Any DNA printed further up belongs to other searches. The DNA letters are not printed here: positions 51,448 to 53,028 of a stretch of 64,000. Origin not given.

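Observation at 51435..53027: Extra CysRS-like gene (HIGH reads HAGN) inserted between 96-98 bp direct repeats that duplicate a neighbour's 3' end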

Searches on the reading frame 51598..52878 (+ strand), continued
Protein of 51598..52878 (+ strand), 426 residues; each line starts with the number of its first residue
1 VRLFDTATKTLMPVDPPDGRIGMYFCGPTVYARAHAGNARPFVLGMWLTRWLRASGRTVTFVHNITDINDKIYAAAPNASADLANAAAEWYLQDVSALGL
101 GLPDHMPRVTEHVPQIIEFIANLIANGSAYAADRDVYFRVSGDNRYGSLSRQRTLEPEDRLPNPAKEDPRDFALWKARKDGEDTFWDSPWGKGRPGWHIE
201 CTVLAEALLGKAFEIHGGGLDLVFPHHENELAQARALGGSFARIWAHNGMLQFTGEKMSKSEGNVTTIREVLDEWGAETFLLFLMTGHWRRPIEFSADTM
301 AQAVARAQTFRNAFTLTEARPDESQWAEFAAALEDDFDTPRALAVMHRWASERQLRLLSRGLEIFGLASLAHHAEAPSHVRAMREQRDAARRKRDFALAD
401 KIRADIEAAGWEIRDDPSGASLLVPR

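Call 49: search_dna_similar(query=window:51598-52875:+, collection=plasmids, mode=protein, max_rows=12)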
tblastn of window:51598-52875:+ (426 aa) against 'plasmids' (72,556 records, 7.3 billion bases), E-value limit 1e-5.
Records with a match: 630; places in all: 633; records where one place covers at least 80% of the query: 606.
Best place of each record, by identity: <60% 630.
By first word of the organism name: Klebsiella 503; Escherichia 26; Clostridioides 12; Salmonella 10; Paracoccus 6; Paraburkholderia 5; Sinorhizobium 4; Variovorax 4; Tsukamurella 3; Bacillus 3; and 41 more.
By predicted mobility (MOB-suite, as given by PLSDB): non-mobilizable 488; conjugative 127; mobilizable 15.
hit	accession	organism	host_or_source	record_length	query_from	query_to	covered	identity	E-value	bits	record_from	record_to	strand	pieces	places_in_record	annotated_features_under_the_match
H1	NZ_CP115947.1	Ralstonia solanacearum MolK2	Musa sp.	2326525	1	421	99%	41.3%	1e-82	284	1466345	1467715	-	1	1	record has no annotation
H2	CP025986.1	Ralstonia solanacearum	Cucurbita maxima,culture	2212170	1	421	99%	40.9%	2e-73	257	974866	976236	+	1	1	cysteine--tRNA ligase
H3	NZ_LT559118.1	Nonomuraea gerenzanensis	-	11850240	1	420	99%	40.4%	4e-76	265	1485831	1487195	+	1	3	none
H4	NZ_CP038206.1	Paracoccus pantotrophus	single cell,soil associated with ...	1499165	1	423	99%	40.0%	9e-78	270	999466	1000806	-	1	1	none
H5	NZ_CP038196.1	Paracoccus versutus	single cell,soil adjacent to the roots ...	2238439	1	423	99%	39.3%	1e-76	266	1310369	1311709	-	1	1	none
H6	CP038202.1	Paracoccus ferrooxidans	single cell,bioreactor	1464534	1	423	99%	39.3%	2e-76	266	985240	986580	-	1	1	cysteine--tRNA ligase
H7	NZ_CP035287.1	Paracoccus versutus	whole organism,soil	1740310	1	423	99%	39.3%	2e-76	266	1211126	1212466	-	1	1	none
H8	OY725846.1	Subdoligranulum variabile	-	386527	1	422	99%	38.8%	3e-76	265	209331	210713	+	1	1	none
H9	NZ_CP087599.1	Paracoccus sp. MA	cell culture,soil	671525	9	417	96%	39.9%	7e-69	244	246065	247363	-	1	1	cysS: cysteine--tRNA ligase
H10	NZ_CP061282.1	Streptomyces xanthii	whole organism,leaf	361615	1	419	98%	38.9%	3e-74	259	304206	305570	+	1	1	cysS: cysteine--tRNA ligase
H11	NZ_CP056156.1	Enterobacter hormaechei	culture,Wastewater influent sample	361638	1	408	96%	39.9%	6e-71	250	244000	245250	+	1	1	cysS: cysteine--tRNA ligase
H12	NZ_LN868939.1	Nocardia farcinica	not known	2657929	1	419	98%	38.8%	1e-71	252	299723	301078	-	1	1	none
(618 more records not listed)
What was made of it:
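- Tried and rejected: The best plasmid-collection hits are canonical cysS genes at <=41% identity (call 49).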

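Call 51: find_homologous_proteins(query=P0327, max_evalue=1e-50)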
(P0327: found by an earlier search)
Query P0327 (911 aa): 8000 proteins with E <= 1e-50 among 8000 candidates; the best 120 are listed.
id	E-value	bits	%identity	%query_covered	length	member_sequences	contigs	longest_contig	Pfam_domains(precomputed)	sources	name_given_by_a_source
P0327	0.0e+0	2043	100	100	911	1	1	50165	PF00270.36,PF26090.1,PF00271.38,PF22527.3,PF08148.18,PF04851.22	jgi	jgi:ATP-dependent RNA helicase HelY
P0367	0.0e+0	1777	86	100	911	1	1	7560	PF00270.36,PF26090.1,PF00271.38,PF22527.3,PF08148.18,PF04851.22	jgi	jgi:ATP-dependent RNA helicase HelY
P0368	0.0e+0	1747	85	100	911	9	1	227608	PF00270.36,PF26090.1,PF00271.38,PF22527.3,PF08148.18,PF04851.22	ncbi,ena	-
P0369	0.0e+0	1742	85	100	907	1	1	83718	PF00270.36,PF26090.1,PF00271.38,PF22527.3,PF08148.18,PF04851.22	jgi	jgi:ATP-dependent RNA helicase HelY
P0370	0.0e+0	1733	84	100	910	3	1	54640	PF00270.36,PF26090.1,PF00271.38,PF22527.3,PF08148.18,PF04851.22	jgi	jgi:ATP-dependent RNA helicase HelY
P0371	0.0e+0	1732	84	100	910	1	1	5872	PF00270.36,PF26090.1,PF00271.38,PF22527.3,PF08148.18,PF04851.22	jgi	jgi:ATP-dependent RNA helicase HelY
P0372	0.0e+0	1731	84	100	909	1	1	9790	PF00270.36,PF26090.1,PF00271.38,PF22527.3,PF08148.18,PF04851.22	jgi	jgi:ATP-dependent RNA helicase HelY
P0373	0.0e+0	1726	84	100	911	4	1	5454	PF00270.36,PF26090.1,PF00271.38,PF22527.3,PF08148.18,PF04851.22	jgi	jgi:ATP-dependent RNA helicase HelY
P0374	0.0e+0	1722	84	100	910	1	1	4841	PF00270.36,PF26090.1,PF00271.38,PF22527.3,PF08148.18,PF04851.22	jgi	jgi:ATP-dependent RNA helicase HelY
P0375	0.0e+0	1718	83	100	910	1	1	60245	PF00270.36,PF26090.1,PF00271.38,PF22527.3,PF08148.18,PF04851.22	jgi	jgi:ATP-dependent RNA helicase HelY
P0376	0.0e+0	1715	83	100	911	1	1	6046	PF00270.36,PF26090.1,PF00271.38,PF22527.3,PF08148.18,PF04851.22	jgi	jgi:ATP-dependent RNA helicase HelY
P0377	0.0e+0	1704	83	100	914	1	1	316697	PF00270.36,PF26090.1,PF00271.38,PF22527.3,PF08148.18,PF04851.22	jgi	jgi:ATP-dependent RNA helicase HelY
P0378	0.0e+0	1702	83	98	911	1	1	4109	PF00270.36,PF26090.1,PF00271.38,PF22527.3,PF08148.18,PF04851.22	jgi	jgi:ATP-dependent RNA helicase HelY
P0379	0.0e+0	1699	83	98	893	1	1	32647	PF00270.36,PF26090.1,PF00271.38,PF08148.18,PF04851.22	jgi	jgi:ATP-dependent RNA helicase HelY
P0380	0.0e+0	1686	82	100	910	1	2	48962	PF00270.36,PF26090.1,PF00271.38,PF22527.3,PF08148.18,PF04851.22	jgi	jgi:ATP-dependent RNA helicase HelY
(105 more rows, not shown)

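Call 58: search_protein_families(library=pfam, proteins=[L033:8997-9992:+, L033:11280-11978:+, L033:12441-13193:+, L016:8983-9993:+, L021:8979-9992:+], max_evalue=0.001)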
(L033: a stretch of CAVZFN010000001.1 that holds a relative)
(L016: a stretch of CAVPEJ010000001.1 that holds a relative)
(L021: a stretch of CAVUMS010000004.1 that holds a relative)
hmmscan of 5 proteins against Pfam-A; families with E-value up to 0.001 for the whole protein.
L033:8997-9992:+ (332 aa): 3 families
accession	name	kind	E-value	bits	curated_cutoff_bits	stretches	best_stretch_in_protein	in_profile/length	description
PF00749.27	tRNA-synt_1c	-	1.5e-46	159.2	23.4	2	2-78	2-82/314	tRNA synthetases class I (E and Q), catalytic domain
PF00579.31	tRNA-synt_1b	-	0.00012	22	21.1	0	119-172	153-210/292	tRNA synthetases class I (W and Y)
PF19269.4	Anticodon_2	-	0.00025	21.9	23.6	1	281-329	83-136/141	Anticodon binding domain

L033:11280-11978:+ (233 aa): 2 families
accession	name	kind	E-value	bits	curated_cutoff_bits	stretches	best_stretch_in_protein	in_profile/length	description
PF00588.24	SpoU_methylase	-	2.8e-41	141.4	29.7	1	85-226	2-142/142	SpoU rRNA Methylase family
PF08032.17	SpoU_sub_bind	-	7e-10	39.5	22.8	1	5-72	1-75/76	RNA 2'-O ribose methyltransferase substrate binding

L033:12441-13193:+ (251 aa): 3 families
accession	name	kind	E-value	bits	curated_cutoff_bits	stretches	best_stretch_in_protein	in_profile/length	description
PF04542.20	Sigma70_r2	-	4.1e-14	52.6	24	1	70-139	1-70/71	Sigma-70 region 2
PF08281.18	Sigma70_r4_2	-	1.5e-07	31.4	25.7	1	197-240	10-54/54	Sigma-70, region 4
PF00196.25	GerE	-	0.00027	20.9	23.5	1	197-243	2-48/57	Bacterial regulatory proteins, luxR family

L016:8983-9993:+ (337 aa): 1 family
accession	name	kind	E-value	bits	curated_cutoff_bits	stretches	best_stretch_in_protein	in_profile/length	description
PF00749.27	tRNA-synt_1c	-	1.6e-47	162.4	23.4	2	3-81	3-85/314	tRNA synthetases class I (E and Q), catalytic domain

L021:8979-9992:+ (338 aa): 2 families
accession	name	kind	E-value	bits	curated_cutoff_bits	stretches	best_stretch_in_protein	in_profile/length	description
PF00749.27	tRNA-synt_1c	-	1.3e-42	146.3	23.4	2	3-78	3-82/314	tRNA synthetases class I (E and Q), catalytic domain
PF19269.4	Anticodon_2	-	0.0005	20.9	23.6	0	303-334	105-136/141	Anticodon binding domain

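Call 59: get_annotated_region(hit=H3, flank=4000)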
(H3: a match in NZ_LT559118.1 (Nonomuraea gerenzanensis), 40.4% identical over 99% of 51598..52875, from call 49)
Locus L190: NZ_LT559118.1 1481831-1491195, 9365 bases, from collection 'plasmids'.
description: Nonomuraea gerenzanensis isolate nono1 plasmid I, complete sequence
organism: Nonomuraea gerenzanensis (NCBI taxid 93944)
taxonomy: Bacteria; Actinomycetota; Actinomycetes; Streptosporangiales; Streptosporangiaceae; Nonomuraea; Nonomuraea gerenzanensis
host: -; source: -; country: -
typing (MOB-suite, as given by PLSDB): non-mobilizable
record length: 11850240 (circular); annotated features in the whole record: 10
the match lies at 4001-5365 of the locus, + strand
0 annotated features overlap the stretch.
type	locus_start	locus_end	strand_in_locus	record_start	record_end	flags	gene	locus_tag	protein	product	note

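Call 60: get_annotated_region(hit=H10, flank=300)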
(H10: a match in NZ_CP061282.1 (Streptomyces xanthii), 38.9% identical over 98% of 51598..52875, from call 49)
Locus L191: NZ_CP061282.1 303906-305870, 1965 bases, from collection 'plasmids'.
description: Streptomyces xanthii strain CRXT-Y-14 plasmid unnamed1
organism: Streptomyces xanthii (NCBI taxid 2768069)
taxonomy: Bacteria; Actinomycetota; Actinomycetes; Kitasatosporales; Streptomycetaceae; Streptomyces; Streptomyces xanthii
host: -; source: whole organism,leaf; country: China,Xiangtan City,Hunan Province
typing (MOB-suite, as given by PLSDB): non-mobilizable
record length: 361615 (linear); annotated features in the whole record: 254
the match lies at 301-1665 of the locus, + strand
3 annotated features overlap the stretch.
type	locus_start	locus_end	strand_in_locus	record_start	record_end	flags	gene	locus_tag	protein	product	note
CDS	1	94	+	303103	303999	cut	-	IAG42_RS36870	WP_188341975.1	NmrA/HSCARG family protein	-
CDS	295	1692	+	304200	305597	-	cysS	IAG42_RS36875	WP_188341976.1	cysteine--tRNA ligase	GO:0006423 - cysteinyl-tRNA aminoacylation [Evidence IEA]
CDS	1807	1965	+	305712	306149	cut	-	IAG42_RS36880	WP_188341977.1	hypothetical protein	-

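Call 61: get_annotated_region(hit=H12, flank=300)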
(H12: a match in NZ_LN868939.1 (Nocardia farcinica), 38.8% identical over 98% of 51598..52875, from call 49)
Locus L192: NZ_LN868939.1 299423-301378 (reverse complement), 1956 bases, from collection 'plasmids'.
description: Nocardia farcinica strain NCTC11134 plasmid 2, complete sequence
organism: Nocardia farcinica (NCBI taxid 37329)
taxonomy: Bacteria; Actinomycetota; Actinomycetes; Mycobacteriales; Nocardiaceae; Nocardia; Nocardia farcinica
host: -; source: not known; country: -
typing (MOB-suite, as given by PLSDB): non-mobilizable
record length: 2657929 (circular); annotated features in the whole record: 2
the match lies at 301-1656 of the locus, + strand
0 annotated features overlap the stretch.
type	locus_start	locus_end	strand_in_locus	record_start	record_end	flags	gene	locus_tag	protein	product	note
